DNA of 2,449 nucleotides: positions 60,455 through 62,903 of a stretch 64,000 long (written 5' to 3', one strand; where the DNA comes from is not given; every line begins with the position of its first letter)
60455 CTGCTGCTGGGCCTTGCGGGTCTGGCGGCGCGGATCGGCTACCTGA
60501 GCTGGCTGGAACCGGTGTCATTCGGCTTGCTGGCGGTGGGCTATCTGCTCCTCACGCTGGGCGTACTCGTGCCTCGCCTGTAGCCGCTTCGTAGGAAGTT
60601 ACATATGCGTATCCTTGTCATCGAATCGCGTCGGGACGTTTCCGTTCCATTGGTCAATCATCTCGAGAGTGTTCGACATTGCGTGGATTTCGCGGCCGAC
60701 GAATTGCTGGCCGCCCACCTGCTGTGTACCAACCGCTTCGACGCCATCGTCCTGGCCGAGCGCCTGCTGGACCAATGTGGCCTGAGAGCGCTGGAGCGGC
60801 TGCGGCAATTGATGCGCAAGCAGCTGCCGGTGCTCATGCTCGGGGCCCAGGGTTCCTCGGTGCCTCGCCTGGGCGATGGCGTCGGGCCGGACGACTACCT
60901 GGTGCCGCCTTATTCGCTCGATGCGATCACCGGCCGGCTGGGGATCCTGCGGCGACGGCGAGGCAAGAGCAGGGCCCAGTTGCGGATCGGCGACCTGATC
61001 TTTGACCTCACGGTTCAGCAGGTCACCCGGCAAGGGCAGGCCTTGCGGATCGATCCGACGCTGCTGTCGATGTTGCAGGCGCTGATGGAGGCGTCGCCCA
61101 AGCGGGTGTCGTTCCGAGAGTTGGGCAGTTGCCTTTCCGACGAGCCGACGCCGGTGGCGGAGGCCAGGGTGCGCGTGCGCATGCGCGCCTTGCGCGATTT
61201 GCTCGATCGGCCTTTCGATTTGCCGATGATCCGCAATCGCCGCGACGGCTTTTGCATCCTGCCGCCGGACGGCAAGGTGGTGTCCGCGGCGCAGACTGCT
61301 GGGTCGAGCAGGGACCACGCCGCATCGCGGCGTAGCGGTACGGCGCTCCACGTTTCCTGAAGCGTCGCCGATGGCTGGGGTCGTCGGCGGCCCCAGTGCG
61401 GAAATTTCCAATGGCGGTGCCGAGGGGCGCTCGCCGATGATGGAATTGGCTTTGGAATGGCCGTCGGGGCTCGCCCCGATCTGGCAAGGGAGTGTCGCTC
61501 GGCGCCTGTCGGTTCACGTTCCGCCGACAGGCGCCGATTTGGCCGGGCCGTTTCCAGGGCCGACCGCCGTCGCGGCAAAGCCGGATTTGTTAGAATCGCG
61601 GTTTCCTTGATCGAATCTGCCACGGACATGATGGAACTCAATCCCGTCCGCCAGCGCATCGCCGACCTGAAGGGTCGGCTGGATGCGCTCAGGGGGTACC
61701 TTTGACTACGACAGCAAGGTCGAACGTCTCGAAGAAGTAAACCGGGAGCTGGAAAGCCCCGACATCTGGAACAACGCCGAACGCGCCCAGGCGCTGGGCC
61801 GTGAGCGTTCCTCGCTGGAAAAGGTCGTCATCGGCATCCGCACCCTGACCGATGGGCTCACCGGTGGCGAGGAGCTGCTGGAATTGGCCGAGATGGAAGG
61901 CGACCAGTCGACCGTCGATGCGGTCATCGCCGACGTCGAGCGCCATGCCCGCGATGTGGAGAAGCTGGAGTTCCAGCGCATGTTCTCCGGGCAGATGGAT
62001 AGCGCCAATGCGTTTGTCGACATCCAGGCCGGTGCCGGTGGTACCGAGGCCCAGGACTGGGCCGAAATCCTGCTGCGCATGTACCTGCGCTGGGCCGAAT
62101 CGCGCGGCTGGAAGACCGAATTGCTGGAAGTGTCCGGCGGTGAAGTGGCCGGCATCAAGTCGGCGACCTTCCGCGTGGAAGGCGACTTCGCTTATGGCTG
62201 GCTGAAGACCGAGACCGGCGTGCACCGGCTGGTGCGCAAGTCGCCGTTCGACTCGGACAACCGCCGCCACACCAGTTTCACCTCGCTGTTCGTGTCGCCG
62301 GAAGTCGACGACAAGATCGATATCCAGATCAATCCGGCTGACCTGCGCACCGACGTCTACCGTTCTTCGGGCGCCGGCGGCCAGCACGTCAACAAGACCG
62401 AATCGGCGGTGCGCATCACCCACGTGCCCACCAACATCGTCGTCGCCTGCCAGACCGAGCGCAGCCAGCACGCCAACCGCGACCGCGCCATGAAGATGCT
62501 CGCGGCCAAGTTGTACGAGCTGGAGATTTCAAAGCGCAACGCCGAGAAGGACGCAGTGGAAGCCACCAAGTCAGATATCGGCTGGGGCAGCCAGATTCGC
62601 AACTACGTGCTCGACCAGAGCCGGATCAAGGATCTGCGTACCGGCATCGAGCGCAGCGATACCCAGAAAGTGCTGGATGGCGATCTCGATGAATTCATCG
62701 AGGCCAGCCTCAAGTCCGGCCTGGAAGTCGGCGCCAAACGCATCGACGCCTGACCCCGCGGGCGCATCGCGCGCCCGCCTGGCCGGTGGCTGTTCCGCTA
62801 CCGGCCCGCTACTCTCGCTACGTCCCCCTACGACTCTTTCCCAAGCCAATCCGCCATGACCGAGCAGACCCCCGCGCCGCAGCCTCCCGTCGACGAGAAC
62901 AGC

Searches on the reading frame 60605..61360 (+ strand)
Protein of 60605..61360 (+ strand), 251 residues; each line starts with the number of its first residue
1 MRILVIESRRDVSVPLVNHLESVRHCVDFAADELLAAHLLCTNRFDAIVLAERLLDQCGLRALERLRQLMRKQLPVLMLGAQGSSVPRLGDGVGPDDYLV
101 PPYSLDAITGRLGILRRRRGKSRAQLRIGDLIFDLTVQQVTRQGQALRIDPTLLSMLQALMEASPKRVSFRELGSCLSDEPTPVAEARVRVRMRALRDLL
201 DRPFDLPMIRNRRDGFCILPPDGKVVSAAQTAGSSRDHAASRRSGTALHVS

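Call 6: search_protein_families(library=pfam, proteins=[window:60605-61360:+])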
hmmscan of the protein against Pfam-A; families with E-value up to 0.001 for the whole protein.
window:60605-61360:+ (251 aa): 2 families
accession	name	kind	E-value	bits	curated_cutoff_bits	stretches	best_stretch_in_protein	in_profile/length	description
PF00072.30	Response_reg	-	6.4e-06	26.7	30.2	1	3-107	1-105/111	Response regulator receiver domain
PF00486.34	Trans_reg_C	-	0.00033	21.1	26.2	1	144-213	1-71/77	Transcriptional regulatory protein, C terminal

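Call 22: search_protein_families(library=ncbifam, proteins=[window:60605-61360:+], max_evalue=0.001)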
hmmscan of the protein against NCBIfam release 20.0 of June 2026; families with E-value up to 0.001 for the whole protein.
window:60605-61360:+ (251 aa): 29 families (the best 25 are shown)
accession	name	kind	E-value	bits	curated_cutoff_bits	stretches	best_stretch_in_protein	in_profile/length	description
NF007928.2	PRK10643.1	equivalog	9e-22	77.8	330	1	1-171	1-172/216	two-component system response regulator PmrA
NF012023.0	PRK15479.1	equivalog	1.2e-20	74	337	1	1-173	1-173/224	transcriptional regulator TctD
TIGR02154.1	PhoB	equivalog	6.6e-20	71.4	296.2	1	2-210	4-216/226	phosphate regulon transcriptional regulator PhoB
NF041734.1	resp_reg_RppA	equivalog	5.1e-18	65.2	250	1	1-197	1-205/229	two-component system response regulator RppA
NF007663.1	PRK10336.1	equivalog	5e-16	59.1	345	1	1-199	1-200/219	quorum sensing response regulator transcription factor QseB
NF007346.1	PRK09836.1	equivalog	6.5e-16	58.8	420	1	1-217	1-220/227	copper/silver response regulator transcription factor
TIGR01387.1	cztR_silR_copR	subfamily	3.7e-14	52.9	279.2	1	3-211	1-210/218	heavy metal response regulator transcription factor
NF033118.1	vanR-O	exception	5.5e-13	48.9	505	1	1-205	4-209/233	vancomycin resistance response regulator transcription factor VanR-O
NF008296.0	PRK11083.1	equivalog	1.3e-12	47.6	273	1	2-173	5-178/228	two-component system response regulator CreB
NF007005.1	PRK09468.1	equivalog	2e-12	47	331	1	2-199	5-210/237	osmolarity response regulator transcription factor OmpR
NF045991.1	RespRegCtrARhodob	equivalog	2.5e-12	47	350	1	1-158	1-159/224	response regulator transcription factor CtrA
NF008567.0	PRK11517.1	equivalog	5.3e-12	45.6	353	1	1-211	1-210/223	response regulator transcription factor HprR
NF040689.1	MtrAB_MtrA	equivalog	2e-11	43.6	300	1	22-172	20-169/219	MtrAB system response regulator MtrA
NF008078.0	PRK10816.1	equivalog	3.9e-11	42.9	336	1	1-177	1-178/223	two-component system response regulator PhoP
NF045914.1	RespRegNblR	equivalog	6.2e-11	42.3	300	1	3-172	9-177/228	response regulator transcription factor NblR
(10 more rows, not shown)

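Call 52: search_protein_families(library=pfam, proteins=[window:60605-61360:+], max_evalue=5)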
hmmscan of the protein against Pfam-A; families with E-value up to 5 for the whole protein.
window:60605-61360:+ (251 aa): 2 families
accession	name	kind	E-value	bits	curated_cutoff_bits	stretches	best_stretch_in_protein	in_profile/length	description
PF00072.30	Response_reg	-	6.4e-06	26.7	30.2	1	3-107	1-105/111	Response regulator receiver domain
PF00486.34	Trans_reg_C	-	0.00033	21.1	26.2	1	144-213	1-71/77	Transcriptional regulatory protein, C terminal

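Call 61: search_solved_structures(query=window:60605-61360:+, max_evalue=0.00001, show_alignments=1)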
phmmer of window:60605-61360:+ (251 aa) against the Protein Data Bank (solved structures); distinct sequences matched with E-value up to 0.00001: 34.
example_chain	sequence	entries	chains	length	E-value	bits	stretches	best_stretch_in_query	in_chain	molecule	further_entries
8jo2_H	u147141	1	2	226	7.1e-14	55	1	1-169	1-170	DNA-binding transcriptional regulator BasR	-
4s04_A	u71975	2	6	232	7.7e-14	54.9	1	1-169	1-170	DNA-binding transcriptional regulator BasR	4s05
7lz9_A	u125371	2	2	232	9.9e-14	54.5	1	1-204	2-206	Putative two-component system response regulator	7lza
1kgs_A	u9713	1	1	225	5.3e-13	52.1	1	1-212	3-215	DNA BINDING RESPONSE REGULATOR D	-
3q9s_A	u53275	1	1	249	6.5e-13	51.8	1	2-200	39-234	DNA-binding response regulator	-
8uvx_B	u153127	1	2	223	4.3e-11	45.9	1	1-217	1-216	DNA-binding response regulator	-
8uuz_A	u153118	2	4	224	1.6e-10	44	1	2-217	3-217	DNA-binding response regulator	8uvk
3w9s_A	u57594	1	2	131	2.8e-10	43.2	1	1-120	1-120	OmpR family response regulator in two-component regulatory system with BasS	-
9ji3_J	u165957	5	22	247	1.1e-08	38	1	40-159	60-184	DNA-binding response regulator | Possible two component system response transcriptional positive regulator PhoP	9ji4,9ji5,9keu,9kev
3r0j_A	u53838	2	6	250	1.1e-08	37.9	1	40-159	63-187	POSSIBLE TWO COMPONENT SYSTEM RESPONSE TRANSCRIPTIONAL POSITIVE REGULATOR PHOP | Response regulator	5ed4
9ket_J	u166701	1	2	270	2.2e-08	37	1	43-159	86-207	Possible two component system response transcriptional positive regulator PhoP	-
9of7_A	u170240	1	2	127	3.3e-08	36.4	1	3-121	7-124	PmrA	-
8imw_A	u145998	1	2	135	3.8e-08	36.2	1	3-125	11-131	Transcriptional regulator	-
9of3_A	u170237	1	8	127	3.9e-08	36.2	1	2-121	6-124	PmrA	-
1ys6_A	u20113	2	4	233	4e-08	36.2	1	2-145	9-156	Transcriptional regulatory protein prrA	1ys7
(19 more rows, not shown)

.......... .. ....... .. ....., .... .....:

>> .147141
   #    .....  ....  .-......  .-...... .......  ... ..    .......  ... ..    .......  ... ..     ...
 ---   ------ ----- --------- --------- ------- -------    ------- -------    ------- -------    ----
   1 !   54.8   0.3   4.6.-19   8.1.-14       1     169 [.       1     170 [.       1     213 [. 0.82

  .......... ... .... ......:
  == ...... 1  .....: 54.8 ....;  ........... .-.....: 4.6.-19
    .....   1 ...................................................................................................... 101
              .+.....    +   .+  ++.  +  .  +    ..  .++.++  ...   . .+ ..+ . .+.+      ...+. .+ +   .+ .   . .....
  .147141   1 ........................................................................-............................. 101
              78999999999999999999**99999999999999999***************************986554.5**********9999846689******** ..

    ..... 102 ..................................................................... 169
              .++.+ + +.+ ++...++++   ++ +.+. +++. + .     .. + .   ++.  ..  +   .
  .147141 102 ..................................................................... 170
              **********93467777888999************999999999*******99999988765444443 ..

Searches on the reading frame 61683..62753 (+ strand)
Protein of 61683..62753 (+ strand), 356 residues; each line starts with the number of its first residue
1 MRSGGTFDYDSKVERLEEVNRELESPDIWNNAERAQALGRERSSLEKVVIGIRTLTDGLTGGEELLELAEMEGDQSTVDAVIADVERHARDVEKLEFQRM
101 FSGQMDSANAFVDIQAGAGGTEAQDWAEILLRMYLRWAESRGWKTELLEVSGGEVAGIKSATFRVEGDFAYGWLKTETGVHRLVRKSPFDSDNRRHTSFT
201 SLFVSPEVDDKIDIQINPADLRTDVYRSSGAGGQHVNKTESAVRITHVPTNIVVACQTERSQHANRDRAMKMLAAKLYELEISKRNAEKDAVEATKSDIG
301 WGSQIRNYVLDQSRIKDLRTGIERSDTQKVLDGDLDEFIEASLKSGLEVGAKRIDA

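Call 6: search_protein_families(library=pfam, proteins=[window:61683-62753:+])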
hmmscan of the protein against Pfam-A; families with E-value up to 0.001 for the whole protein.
window:61683-62753:+ (356 aa): 2 families
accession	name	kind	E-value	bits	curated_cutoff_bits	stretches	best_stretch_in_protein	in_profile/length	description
PF03462.23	PCRF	-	3.5e-55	187.3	24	1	14-201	3-193/194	PCRF domain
PF00472.26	RF-1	-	4e-43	146.5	35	1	210-319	1-116/116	RF-1 domain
